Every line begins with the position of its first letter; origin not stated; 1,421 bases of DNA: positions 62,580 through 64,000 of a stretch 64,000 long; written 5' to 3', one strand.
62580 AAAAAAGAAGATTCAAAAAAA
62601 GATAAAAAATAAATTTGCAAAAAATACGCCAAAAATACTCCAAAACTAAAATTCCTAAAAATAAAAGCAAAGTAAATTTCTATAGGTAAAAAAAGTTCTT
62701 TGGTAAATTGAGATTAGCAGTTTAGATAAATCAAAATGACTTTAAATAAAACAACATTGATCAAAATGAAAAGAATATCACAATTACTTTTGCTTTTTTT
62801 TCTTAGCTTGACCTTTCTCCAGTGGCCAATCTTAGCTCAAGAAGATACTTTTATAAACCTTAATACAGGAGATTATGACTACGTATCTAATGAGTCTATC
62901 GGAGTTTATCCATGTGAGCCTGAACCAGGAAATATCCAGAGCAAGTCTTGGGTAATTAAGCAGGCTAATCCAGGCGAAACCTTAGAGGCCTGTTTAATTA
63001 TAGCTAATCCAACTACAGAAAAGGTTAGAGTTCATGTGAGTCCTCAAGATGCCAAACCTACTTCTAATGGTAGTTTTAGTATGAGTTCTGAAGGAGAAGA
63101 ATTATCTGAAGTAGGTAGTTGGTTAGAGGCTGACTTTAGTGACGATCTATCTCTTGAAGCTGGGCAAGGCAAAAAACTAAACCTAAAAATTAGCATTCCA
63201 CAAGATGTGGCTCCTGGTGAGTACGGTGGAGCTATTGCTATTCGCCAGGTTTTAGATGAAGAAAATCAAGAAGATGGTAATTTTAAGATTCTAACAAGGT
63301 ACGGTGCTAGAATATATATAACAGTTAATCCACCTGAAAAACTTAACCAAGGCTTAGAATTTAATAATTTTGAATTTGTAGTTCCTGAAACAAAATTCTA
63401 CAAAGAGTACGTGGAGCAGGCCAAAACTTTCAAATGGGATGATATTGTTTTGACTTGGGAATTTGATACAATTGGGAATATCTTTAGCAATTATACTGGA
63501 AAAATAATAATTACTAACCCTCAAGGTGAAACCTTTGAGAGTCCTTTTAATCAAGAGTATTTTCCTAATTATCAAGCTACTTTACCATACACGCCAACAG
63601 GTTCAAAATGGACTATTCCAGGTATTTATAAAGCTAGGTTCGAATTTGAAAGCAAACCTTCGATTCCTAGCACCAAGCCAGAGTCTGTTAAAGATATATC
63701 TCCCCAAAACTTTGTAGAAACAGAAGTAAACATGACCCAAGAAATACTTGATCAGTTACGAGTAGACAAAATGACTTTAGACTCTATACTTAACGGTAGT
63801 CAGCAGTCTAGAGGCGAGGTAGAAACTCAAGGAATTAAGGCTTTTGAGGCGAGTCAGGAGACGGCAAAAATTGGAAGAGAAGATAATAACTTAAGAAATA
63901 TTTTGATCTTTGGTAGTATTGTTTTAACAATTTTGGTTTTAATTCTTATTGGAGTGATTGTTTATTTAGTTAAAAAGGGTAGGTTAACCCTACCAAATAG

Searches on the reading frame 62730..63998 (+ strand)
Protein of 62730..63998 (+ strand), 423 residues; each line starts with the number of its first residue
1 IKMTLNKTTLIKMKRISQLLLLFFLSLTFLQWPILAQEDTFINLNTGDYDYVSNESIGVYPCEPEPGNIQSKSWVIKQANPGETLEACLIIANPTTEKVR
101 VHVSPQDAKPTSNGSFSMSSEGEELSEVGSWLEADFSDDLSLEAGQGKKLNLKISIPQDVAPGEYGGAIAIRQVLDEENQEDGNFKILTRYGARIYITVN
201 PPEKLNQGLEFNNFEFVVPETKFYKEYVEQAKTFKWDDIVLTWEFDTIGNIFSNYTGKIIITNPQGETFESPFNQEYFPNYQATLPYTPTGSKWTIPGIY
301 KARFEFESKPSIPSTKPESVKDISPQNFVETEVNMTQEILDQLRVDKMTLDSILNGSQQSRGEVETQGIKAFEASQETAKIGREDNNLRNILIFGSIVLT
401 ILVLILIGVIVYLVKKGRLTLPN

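Call 55: search_protein_families(library=pfam, proteins=[window:62730-63998:+], max_evalue=0.01)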
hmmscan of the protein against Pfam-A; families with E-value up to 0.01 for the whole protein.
window:62730-63998:+ (423 aa): 1 family
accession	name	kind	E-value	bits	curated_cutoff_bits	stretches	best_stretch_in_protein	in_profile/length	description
PF06030.18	WxLIP_PGBD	-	1.2e-05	25.8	27.3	1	78-172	22-120/121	WxL Interacting Protein, peptidoglycan binding domain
